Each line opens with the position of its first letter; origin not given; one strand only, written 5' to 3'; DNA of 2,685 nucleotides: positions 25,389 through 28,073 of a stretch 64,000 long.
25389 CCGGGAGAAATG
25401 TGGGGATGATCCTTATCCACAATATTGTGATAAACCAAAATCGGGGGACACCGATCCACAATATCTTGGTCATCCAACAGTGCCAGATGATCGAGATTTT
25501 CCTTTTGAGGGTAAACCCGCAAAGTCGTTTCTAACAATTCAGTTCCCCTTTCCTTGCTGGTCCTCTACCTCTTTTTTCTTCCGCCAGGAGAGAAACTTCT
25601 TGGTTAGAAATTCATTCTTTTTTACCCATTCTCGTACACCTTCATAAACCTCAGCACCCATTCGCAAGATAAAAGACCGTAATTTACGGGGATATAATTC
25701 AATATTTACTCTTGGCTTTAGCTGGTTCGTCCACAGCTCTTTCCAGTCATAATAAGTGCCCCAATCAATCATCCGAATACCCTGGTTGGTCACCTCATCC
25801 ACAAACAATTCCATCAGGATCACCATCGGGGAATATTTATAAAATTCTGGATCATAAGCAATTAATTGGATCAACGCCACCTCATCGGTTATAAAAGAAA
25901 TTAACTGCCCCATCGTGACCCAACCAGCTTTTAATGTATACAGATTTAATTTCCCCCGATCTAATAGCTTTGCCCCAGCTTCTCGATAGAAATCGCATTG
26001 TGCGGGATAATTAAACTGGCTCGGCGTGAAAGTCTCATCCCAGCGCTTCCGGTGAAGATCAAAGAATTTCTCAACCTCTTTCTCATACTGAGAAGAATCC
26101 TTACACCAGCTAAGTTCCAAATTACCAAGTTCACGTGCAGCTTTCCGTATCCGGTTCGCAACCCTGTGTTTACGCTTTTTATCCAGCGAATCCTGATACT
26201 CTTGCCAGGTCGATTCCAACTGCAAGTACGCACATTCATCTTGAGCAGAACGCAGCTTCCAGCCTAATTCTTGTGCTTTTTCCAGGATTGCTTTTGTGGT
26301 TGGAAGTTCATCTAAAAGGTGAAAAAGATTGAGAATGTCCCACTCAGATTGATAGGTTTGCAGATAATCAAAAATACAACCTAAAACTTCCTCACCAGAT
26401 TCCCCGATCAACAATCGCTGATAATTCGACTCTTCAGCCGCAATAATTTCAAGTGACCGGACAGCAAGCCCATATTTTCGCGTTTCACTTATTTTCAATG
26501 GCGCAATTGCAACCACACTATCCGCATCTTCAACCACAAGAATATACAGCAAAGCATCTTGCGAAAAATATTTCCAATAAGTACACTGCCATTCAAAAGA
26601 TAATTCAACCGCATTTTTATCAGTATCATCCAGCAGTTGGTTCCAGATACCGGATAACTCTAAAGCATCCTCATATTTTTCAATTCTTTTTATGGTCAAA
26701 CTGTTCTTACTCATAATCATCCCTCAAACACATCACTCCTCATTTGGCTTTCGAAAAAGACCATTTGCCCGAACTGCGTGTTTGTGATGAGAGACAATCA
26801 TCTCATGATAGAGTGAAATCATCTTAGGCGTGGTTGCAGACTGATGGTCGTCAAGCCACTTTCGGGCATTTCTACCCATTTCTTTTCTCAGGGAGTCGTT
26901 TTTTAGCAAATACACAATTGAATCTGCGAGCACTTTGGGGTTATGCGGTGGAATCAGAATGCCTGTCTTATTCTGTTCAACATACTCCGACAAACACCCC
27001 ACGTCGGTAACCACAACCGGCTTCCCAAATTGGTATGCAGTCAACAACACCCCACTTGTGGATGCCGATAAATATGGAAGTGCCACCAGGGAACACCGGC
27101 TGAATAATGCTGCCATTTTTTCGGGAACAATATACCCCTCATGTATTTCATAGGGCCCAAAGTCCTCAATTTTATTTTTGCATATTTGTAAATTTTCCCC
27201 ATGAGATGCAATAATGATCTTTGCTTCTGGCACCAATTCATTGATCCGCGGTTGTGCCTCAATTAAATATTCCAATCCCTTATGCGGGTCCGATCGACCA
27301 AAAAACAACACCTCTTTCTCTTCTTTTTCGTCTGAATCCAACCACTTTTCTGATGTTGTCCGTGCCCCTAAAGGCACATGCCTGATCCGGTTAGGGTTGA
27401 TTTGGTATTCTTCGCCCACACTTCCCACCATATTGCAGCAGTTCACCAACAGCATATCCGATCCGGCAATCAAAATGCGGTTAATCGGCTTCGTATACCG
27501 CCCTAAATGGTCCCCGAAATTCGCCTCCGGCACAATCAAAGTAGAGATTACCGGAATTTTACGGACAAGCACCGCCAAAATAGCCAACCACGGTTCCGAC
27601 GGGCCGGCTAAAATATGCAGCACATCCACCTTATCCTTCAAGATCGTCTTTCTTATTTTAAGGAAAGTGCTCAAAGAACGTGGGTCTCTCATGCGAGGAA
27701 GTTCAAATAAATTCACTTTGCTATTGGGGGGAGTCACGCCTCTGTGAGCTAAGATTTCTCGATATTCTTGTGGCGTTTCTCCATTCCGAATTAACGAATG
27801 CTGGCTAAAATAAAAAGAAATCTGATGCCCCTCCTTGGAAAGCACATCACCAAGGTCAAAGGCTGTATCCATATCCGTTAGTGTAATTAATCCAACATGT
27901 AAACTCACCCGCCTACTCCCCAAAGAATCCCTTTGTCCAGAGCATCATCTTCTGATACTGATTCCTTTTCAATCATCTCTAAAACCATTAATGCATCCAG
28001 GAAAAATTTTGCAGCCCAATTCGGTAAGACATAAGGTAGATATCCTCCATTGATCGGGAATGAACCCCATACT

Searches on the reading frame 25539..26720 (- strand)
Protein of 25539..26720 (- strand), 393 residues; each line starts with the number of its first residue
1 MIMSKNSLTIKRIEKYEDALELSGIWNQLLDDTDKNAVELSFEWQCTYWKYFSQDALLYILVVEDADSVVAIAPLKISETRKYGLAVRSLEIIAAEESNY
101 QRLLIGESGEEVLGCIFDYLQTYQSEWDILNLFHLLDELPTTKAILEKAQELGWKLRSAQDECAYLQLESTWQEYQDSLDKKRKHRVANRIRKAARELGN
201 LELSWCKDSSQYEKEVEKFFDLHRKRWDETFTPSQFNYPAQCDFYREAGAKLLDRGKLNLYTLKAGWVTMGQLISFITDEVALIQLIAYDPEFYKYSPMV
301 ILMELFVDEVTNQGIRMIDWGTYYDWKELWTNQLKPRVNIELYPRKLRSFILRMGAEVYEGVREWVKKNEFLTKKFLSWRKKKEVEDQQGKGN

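Call 66: search_protein_families(library=pfam, proteins=[window:25539-26720:-], max_evalue=0.000001)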
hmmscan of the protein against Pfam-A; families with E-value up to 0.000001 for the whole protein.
window:25539-26720:- (393 aa): 1 family
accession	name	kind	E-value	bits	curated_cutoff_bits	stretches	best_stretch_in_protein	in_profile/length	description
PF13480.13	Acetyltransf_6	-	2.4e-20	73.6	22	1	182-327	2-142/143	Acetyltransferase (GNAT) domain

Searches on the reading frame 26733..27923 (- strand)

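Call 66: search_protein_families(library=pfam, proteins=[window:26733-27923:-], max_evalue=0.000001)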
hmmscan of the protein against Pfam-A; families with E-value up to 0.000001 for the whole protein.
window:26733-27923:- (396 aa): 3 families
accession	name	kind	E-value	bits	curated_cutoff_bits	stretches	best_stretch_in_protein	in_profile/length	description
PF00534.26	Glycos_transf_1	-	8.1e-28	97.5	26.4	1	200-356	13-172/172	Glycosyl transferases group 1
PF13692.12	Glyco_trans_1_4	-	7e-25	88.4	27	1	203-342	2-142/142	Glycosyl transferases group 1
PF13439.12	Glyco_transf_4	-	1.4e-08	35.4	28.5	1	21-187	8-166/170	Glycosyltransferase Family 4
